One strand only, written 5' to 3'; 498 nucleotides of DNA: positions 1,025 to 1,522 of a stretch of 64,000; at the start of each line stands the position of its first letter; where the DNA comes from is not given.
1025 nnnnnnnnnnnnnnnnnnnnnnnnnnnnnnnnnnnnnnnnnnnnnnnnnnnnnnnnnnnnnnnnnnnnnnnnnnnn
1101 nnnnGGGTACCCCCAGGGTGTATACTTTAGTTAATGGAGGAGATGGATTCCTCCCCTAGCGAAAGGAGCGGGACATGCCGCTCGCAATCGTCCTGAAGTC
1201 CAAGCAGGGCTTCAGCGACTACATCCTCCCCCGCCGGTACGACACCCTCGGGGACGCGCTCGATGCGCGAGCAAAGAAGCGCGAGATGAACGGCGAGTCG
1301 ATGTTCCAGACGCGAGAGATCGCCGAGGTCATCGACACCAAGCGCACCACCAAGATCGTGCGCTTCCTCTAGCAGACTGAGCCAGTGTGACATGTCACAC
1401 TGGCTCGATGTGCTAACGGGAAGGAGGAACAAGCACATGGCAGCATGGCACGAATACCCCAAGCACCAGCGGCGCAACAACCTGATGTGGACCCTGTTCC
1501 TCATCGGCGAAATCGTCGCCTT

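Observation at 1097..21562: Family of four near-identical strong host-type promoters with C-rich spacers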

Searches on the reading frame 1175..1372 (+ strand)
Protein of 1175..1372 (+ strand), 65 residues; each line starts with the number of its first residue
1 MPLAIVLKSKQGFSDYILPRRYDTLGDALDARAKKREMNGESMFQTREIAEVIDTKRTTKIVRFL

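Call 24: search_protein_families(library=phrogs, proteins=[window:1175-1372:+], max_evalue=0.01)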
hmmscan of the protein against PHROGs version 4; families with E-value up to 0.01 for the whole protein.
window:1175-1372:+ (65 aa): 0 families

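Call 25: search_protein_families(library=pfam, proteins=[window:1175-1372:+], max_evalue=0.01)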
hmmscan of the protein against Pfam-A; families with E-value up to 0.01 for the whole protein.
window:1175-1372:+ (65 aa): 0 families

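Call 48: find_encoding_contigs(protein=window:1175-1372:+, flank=10000, max_places=2)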
Protein window:1175-1372:+ (65 aa): 4 contigs read that carry it; 2 places shown.
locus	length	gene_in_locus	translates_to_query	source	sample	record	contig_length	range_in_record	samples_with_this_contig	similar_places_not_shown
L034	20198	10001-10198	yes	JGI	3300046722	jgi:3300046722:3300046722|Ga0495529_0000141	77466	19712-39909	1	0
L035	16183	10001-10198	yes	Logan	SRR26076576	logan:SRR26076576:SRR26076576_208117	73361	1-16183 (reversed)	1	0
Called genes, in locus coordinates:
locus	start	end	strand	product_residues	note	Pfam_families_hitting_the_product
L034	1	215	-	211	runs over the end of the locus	-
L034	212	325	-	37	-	-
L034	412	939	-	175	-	-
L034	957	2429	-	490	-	-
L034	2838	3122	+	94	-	-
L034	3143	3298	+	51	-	-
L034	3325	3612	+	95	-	-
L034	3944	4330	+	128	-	-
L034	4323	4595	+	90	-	-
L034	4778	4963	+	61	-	-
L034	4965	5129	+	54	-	-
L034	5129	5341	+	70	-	-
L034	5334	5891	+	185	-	PF09722:Xre_MbcA_ParS_C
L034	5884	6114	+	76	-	-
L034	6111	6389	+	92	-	-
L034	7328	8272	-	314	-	-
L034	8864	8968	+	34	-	-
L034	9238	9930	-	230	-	PF00145:DNA_methylase (weak)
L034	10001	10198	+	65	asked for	-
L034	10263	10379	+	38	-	-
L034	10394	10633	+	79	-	-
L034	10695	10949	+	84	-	-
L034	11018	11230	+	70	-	-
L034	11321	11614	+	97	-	-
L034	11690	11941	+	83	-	PF24463:DUF7577 (faint)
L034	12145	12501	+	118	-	-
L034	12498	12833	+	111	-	-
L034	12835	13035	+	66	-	-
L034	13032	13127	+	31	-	-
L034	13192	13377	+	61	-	PF01381:HTH_3 (faint)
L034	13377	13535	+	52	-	-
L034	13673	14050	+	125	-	-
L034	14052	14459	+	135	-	-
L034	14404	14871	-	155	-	-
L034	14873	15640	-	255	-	PF13384:HTH_23 (faint), PF02195:ParB_N (weak)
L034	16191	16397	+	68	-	-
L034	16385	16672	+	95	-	-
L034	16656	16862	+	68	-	-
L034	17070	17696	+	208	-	-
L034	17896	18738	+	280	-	PF02735:Ku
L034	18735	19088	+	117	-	-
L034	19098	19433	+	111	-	-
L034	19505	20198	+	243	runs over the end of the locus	PF20530:DUF6745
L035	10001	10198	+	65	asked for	-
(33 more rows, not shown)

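Call 57: search_protein_families(library=pfam, proteins=[L034:7328-8272:-], max_evalue=0.01)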
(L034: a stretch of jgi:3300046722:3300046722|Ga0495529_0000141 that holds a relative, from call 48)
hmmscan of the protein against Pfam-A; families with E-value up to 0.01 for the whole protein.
L034:7328-8272:- (314 aa): 0 families

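Call 74: search_protein_families(library=phrogs, proteins=[L034:7328-8272:-], max_evalue=0.001)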
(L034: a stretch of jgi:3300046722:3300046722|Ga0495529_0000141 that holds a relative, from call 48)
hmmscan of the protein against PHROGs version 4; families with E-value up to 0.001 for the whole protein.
L034:7328-8272:- (314 aa): 0 families
